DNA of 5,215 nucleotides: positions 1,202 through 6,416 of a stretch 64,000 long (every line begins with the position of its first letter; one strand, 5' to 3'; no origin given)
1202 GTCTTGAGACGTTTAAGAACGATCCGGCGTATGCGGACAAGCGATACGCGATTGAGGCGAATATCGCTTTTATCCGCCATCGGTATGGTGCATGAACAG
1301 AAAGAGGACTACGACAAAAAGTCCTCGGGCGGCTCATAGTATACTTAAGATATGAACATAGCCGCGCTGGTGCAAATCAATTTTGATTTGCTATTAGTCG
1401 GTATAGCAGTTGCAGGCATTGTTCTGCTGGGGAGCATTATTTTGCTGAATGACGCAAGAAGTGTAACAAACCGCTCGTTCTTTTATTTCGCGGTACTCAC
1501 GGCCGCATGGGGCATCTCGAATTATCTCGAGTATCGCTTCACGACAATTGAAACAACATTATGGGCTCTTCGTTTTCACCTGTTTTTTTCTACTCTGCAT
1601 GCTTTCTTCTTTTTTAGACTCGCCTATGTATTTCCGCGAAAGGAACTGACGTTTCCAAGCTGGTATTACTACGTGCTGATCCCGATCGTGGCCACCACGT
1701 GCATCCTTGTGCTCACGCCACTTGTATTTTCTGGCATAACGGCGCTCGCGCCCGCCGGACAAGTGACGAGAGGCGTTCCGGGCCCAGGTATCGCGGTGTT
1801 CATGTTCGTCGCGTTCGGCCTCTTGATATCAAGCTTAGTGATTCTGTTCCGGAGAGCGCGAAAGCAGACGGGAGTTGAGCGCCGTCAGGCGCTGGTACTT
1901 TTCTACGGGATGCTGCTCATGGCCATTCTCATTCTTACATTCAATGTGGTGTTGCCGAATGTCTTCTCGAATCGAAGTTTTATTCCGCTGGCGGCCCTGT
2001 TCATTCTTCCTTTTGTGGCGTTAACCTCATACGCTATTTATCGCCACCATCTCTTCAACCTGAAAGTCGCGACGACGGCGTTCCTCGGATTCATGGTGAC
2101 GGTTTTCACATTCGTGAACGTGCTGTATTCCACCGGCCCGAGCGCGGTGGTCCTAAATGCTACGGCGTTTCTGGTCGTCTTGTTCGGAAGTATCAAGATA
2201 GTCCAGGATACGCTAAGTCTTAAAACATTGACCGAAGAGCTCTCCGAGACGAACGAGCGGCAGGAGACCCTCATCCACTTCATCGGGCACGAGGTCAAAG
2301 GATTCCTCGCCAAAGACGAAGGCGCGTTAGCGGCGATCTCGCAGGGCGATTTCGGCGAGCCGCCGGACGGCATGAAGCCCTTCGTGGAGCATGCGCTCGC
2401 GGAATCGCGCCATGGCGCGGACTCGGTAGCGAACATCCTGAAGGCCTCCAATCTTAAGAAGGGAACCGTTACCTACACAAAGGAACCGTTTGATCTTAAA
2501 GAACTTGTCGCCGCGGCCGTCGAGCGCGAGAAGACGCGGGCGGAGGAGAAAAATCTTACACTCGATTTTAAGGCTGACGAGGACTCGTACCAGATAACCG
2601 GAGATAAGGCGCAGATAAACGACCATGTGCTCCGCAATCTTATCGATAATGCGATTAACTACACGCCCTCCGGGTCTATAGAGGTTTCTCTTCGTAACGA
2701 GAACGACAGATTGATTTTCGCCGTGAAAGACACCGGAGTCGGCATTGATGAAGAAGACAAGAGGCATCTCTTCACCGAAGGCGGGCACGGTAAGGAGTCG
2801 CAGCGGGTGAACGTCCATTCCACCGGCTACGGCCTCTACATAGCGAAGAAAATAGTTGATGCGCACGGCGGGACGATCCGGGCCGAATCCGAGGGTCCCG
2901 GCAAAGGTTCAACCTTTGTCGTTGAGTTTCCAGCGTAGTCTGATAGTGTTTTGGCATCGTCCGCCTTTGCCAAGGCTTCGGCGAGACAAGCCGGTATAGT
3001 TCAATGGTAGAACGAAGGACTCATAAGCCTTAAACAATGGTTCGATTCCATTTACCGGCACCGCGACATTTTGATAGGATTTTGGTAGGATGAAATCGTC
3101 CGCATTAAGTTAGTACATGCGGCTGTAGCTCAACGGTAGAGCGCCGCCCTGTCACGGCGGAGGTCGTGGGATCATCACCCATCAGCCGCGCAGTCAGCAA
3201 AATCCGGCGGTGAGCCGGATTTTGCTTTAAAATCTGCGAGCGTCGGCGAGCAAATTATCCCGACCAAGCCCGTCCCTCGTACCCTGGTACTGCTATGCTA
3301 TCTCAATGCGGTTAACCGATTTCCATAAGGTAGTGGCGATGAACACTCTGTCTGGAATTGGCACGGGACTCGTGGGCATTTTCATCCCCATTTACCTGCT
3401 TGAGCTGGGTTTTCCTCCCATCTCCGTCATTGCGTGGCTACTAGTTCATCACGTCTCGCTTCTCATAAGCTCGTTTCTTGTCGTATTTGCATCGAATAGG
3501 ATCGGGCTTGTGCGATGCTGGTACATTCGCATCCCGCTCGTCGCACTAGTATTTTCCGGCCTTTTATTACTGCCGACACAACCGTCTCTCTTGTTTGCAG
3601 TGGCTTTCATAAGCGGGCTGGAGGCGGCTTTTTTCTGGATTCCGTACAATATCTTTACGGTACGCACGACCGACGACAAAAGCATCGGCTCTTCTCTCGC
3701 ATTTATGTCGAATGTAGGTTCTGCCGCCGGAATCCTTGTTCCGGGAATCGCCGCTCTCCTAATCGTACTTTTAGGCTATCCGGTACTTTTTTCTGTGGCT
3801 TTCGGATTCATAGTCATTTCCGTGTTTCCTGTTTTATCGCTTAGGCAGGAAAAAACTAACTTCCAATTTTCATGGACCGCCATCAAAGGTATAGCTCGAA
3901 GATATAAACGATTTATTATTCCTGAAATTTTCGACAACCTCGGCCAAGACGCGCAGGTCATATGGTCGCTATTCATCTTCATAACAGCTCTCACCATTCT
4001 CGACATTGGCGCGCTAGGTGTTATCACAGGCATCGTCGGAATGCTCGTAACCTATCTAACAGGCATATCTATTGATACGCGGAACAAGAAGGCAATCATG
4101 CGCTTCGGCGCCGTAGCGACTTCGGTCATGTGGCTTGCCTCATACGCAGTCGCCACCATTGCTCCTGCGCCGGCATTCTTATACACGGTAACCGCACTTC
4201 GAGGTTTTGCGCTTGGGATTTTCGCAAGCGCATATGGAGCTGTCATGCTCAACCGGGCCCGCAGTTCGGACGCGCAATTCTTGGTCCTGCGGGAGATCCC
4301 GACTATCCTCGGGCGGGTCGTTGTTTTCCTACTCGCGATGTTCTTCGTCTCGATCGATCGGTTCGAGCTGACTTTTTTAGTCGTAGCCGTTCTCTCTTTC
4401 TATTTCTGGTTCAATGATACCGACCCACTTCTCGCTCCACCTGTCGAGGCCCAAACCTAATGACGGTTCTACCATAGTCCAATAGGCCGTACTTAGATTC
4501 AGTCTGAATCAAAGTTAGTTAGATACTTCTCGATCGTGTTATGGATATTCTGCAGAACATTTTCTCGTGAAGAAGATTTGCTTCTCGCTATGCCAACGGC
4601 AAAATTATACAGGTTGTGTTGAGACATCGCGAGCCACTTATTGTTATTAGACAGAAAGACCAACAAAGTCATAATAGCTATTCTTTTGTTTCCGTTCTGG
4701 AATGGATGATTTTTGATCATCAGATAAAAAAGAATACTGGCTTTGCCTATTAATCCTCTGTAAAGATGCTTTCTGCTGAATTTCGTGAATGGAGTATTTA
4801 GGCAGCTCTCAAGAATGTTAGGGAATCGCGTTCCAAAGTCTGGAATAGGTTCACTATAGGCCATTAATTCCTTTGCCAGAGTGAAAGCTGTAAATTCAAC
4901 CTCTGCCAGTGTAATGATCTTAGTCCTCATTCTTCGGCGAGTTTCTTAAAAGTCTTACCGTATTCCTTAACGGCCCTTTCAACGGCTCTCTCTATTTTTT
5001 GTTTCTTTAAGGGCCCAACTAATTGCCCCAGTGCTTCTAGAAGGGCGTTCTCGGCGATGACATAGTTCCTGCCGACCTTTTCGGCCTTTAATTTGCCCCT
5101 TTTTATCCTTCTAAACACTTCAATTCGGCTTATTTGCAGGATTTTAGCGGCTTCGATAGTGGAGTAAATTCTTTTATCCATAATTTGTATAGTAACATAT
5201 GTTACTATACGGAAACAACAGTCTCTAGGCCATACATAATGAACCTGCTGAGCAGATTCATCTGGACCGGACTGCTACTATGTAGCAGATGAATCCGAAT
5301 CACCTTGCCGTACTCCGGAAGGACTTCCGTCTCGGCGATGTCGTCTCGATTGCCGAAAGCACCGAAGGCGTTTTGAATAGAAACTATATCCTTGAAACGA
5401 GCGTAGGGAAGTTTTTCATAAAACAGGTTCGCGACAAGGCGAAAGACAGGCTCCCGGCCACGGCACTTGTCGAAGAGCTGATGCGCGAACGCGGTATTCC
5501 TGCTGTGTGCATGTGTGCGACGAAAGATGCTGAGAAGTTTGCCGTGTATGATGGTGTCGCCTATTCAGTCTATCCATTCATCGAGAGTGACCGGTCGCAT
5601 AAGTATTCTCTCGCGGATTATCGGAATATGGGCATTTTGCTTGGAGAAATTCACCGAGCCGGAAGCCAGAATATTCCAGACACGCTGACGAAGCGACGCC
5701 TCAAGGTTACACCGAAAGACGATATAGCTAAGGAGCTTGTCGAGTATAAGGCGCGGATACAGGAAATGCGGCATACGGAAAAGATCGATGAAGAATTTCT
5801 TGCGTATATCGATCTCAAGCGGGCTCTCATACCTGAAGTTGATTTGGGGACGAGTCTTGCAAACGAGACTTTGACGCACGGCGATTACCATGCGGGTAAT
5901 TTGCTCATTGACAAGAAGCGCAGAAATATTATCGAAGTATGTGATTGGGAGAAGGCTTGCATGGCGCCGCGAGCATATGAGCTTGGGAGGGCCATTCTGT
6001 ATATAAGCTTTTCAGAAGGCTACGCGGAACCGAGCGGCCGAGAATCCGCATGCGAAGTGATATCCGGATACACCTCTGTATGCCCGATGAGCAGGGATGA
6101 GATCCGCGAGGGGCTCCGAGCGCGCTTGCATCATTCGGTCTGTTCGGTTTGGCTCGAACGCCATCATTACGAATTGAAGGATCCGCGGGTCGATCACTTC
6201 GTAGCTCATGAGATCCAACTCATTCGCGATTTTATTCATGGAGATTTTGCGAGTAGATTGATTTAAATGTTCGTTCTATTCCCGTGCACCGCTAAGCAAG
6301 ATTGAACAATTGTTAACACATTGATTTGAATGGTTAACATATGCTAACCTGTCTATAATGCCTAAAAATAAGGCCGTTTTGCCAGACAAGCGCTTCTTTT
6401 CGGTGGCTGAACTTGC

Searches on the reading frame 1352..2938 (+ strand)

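Call 11: search_protein_families(library=pfam, proteins=[window:1352-2938:+])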
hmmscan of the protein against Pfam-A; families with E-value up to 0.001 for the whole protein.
window:1352-2938:+ (528 aa): 3 families
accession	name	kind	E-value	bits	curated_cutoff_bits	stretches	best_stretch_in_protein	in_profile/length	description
PF02518.31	HATPase_c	-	3e-25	89.3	26.4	1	424-527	7-108/111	Histidine kinase-, DNA gyrase B-, and HSP90-like ATPase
PF16927.11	HisKA_7TM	-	1.9e-14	54.5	28.6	1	20-237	4-222/224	N-terminal 7TM region of histidine kinase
PF13581.12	HATPase_c_2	-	0.00026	21.4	27.4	1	428-508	41-113/127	Histidine kinase-like ATPase domain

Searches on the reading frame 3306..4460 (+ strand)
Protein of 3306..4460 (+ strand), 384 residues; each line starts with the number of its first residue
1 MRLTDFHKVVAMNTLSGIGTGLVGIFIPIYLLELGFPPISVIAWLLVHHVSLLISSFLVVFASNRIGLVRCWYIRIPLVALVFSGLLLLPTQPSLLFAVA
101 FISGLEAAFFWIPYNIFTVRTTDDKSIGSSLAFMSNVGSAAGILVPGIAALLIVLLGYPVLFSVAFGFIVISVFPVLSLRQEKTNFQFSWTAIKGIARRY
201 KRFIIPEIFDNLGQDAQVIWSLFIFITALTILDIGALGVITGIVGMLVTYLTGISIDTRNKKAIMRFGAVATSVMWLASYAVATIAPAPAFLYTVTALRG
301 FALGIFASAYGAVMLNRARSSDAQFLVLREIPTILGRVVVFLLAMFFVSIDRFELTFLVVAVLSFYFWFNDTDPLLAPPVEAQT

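Call 11: search_protein_families(library=pfam, proteins=[window:3306-4460:+])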
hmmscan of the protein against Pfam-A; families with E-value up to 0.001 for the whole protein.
window:3306-4460:+ (384 aa): 1 family
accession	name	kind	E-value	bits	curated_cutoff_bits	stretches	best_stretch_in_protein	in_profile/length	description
PF07690.21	MFS_1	-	9.9e-11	41.6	33.4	1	12-225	4-214/347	Major Facilitator Superfamily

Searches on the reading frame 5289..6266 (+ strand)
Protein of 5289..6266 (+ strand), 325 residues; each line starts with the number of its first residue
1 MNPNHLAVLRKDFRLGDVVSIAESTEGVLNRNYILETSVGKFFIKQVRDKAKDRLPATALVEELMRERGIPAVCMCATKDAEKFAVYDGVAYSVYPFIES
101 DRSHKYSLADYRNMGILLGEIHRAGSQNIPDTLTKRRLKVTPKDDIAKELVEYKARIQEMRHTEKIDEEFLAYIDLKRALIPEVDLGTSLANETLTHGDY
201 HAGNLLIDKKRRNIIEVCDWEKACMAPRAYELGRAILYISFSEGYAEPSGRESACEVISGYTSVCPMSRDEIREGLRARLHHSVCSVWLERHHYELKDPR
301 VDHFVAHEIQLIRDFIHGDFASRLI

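Call 11: search_protein_families(library=pfam, proteins=[window:5289-6266:+])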
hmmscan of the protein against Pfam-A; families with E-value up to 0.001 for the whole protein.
window:5289-6266:+ (325 aa): 1 family
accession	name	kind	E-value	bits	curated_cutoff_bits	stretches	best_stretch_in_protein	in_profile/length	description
PF01636.29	APH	-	8.4e-19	68.7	23.2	1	25-246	6-222/239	Phosphotransferase enzyme family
